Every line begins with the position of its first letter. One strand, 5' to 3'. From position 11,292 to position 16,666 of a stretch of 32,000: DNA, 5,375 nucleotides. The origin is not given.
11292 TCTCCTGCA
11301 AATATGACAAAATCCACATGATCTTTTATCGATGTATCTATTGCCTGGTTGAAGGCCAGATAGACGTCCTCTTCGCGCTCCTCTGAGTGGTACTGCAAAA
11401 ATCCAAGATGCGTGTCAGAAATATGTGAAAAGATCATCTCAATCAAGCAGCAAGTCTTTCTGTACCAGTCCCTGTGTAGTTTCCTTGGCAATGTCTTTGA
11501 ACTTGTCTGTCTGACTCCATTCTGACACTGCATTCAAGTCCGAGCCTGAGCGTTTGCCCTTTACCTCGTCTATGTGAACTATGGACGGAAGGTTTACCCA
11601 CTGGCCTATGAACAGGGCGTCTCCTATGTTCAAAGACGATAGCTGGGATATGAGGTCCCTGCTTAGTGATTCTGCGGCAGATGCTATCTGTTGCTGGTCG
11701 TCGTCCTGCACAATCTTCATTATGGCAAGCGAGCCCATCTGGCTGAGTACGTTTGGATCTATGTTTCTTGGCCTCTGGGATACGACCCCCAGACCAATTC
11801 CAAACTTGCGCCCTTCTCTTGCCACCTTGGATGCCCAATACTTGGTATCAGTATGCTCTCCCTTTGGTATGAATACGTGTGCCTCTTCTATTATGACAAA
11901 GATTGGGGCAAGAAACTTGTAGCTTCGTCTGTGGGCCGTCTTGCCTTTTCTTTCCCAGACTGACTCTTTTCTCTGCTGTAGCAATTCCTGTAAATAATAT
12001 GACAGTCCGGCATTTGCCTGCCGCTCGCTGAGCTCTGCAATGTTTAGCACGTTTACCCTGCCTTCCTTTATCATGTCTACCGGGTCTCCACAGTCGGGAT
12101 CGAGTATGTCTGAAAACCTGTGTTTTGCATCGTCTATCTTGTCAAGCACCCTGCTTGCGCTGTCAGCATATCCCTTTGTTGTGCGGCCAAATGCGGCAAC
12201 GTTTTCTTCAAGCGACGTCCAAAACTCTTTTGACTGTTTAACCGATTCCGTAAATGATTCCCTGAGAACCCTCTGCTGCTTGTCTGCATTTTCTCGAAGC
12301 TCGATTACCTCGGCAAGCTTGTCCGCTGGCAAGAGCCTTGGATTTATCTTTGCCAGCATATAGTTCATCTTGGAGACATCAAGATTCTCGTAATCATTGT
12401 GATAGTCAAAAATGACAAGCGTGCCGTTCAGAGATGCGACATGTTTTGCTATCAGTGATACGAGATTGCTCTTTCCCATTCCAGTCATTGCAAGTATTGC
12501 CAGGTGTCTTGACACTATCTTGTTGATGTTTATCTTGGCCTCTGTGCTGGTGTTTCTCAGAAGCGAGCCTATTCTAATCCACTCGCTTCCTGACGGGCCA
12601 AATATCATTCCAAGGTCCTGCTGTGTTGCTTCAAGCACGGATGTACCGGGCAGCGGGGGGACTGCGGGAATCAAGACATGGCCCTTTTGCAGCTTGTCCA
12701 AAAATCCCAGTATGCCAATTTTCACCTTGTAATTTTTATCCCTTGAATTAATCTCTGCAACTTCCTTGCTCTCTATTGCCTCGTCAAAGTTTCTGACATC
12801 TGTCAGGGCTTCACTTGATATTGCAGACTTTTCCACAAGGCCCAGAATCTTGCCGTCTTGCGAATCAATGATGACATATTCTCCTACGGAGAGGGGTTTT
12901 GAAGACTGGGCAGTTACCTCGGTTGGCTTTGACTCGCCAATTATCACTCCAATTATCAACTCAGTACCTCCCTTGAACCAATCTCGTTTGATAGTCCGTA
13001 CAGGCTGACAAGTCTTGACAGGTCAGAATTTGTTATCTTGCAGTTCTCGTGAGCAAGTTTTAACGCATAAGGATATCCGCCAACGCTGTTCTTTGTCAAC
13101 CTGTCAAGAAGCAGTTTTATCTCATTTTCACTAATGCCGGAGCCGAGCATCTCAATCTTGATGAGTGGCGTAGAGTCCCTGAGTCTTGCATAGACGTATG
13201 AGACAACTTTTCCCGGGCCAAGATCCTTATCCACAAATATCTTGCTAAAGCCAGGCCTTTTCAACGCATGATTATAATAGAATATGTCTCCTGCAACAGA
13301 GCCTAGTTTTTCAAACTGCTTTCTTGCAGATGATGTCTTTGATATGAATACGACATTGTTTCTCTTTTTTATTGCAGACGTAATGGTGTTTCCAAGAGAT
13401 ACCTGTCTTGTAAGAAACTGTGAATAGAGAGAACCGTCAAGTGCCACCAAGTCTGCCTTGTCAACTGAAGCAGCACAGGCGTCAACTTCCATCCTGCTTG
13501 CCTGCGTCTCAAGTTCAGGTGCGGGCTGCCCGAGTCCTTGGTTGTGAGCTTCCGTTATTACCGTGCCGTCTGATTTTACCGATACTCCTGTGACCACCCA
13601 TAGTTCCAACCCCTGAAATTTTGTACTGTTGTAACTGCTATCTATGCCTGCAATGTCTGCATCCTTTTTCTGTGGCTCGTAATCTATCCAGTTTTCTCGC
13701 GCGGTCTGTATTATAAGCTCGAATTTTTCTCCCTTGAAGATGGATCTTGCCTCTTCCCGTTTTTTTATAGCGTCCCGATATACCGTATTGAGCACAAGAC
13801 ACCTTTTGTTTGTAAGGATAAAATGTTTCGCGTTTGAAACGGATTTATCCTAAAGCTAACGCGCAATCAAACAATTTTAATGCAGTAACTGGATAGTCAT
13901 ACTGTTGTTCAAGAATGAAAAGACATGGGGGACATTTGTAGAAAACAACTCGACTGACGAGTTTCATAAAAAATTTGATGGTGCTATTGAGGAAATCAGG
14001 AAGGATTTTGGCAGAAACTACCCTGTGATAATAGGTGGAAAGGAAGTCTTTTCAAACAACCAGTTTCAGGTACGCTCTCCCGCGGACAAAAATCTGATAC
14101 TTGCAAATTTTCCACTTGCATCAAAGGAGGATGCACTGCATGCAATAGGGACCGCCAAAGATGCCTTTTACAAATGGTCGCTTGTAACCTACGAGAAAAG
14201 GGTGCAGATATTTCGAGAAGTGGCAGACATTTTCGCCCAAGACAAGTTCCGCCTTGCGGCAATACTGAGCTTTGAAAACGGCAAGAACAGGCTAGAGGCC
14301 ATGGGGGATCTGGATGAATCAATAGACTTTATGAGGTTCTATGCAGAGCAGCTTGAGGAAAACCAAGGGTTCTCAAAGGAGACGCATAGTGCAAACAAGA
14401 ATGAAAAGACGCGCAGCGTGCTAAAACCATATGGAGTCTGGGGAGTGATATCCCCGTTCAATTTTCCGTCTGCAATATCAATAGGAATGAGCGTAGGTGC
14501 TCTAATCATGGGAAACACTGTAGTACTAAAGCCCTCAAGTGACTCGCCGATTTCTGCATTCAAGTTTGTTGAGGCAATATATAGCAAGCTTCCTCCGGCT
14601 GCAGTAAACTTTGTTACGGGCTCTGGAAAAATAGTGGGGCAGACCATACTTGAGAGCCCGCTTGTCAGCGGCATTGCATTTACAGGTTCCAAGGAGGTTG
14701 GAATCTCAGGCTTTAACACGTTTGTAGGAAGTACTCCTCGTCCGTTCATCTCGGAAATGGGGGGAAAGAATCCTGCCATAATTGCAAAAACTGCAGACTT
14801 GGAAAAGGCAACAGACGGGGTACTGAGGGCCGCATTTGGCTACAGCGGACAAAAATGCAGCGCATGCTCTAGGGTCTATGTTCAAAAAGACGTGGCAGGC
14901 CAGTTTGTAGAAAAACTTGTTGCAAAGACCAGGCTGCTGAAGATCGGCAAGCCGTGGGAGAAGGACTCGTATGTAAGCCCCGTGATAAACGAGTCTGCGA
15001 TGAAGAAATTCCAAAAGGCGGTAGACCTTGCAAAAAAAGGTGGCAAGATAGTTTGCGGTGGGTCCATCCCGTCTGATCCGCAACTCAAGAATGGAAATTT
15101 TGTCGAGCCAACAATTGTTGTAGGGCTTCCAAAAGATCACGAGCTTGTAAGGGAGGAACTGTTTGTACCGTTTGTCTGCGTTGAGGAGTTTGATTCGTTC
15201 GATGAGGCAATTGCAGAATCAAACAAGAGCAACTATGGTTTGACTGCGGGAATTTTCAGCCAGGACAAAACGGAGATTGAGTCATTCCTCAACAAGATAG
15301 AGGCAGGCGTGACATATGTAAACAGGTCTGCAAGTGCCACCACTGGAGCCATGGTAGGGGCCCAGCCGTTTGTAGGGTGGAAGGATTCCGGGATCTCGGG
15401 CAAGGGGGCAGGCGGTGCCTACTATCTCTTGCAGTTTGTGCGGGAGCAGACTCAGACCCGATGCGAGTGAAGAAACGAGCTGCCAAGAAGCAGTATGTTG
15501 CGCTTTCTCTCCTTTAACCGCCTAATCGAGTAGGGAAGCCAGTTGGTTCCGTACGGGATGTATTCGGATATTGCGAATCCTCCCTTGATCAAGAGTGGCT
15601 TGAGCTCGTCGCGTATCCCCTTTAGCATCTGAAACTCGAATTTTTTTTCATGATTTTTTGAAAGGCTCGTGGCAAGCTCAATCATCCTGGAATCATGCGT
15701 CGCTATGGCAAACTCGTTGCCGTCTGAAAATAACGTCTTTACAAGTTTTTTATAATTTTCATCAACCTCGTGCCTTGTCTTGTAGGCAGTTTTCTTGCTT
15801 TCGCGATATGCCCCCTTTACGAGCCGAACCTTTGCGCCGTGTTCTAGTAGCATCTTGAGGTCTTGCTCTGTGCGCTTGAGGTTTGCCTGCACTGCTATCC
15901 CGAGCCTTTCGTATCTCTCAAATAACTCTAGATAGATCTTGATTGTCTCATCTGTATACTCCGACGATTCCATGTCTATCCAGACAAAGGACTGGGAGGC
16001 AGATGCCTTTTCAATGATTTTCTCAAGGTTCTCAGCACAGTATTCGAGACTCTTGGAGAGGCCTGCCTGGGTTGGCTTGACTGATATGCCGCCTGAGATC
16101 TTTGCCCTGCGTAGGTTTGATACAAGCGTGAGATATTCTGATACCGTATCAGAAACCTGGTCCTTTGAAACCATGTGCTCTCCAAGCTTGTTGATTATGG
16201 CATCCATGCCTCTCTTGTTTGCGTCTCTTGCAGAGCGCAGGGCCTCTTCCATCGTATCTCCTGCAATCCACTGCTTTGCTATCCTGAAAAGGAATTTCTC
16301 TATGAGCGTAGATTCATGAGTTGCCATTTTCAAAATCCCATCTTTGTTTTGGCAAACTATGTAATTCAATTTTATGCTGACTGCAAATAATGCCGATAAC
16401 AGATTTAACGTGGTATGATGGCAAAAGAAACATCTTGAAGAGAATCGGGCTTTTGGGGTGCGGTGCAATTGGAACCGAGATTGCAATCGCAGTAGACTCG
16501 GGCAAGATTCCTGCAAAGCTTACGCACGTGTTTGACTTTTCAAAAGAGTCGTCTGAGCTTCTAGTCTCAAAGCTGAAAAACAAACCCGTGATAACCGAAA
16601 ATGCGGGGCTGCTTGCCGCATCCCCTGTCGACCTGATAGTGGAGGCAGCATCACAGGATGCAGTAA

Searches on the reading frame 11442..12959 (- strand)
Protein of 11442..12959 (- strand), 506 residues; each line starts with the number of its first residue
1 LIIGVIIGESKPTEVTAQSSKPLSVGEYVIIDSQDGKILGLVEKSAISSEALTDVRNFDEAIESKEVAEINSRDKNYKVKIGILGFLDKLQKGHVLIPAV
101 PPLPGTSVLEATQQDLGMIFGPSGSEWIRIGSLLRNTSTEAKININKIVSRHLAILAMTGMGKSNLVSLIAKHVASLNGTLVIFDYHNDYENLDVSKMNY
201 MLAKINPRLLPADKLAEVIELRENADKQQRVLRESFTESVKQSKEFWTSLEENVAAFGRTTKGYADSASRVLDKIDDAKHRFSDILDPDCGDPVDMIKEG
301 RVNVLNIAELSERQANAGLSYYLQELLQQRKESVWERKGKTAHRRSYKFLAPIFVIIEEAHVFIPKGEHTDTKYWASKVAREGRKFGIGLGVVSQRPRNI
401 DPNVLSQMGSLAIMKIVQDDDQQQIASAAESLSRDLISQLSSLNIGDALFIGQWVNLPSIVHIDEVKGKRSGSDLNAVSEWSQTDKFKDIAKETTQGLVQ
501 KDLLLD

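Call 11: search_protein_families(library=pfam, max_evalue=0.01, proteins=[window:11442-12959:-])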
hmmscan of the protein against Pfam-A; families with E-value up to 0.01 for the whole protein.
window:11442-12959:- (506 aa): 5 families
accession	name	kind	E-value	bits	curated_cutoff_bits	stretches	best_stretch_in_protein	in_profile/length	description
PF01935.23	DUF87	-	2e-37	129.9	23.2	1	128-325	1-219/220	Helicase HerA, central domain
PF09378.16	HAS-barrel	-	4.5e-07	30.3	25.2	1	3-71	1-71/90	HAS barrel domain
PF12846.13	AAA_10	-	0.0021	17.6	27.5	0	143-191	14-62/362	AAA-like domain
PF24883.2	NPHP3_N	-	0.0048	17.5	24.8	0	150-240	22-116/164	Nephrocystin 3, N-terminal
PF05872.18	HerA_C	-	0.0055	15.8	22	0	378-450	283-361/502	Helicase HerA-like C-terminal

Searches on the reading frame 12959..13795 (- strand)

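Call 11: search_protein_families(library=pfam, max_evalue=0.01, proteins=[window:12959-13795:-])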
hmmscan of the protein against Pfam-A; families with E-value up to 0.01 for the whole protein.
window:12959-13795:- (279 aa): 1 family
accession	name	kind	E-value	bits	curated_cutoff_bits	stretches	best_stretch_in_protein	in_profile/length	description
PF09376.16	NurA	-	2.6e-15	57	21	1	47-254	2-254/254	NurA domain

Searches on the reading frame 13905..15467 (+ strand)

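Call 11: search_protein_families(library=pfam, max_evalue=0.01, proteins=[window:13905-15467:+])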
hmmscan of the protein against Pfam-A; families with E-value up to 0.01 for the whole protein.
window:13905-15467:+ (521 aa): 1 family
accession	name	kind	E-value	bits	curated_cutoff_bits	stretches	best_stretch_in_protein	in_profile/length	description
PF00171.27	Aldedh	-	9.1e-134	446.9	23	1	52-514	7-458/461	Aldehyde dehydrogenase family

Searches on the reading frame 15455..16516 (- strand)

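Call 11: search_protein_families(library=pfam, max_evalue=0.01, proteins=[window:15455-16516:-])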
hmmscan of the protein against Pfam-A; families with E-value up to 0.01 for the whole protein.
window:15455-16516:- (354 aa): 1 family
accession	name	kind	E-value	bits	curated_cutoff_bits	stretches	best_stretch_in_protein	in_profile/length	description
PF01619.24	Pro_dh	-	1.3e-33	117.2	27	1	93-339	2-271/278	Proline dehydrogenase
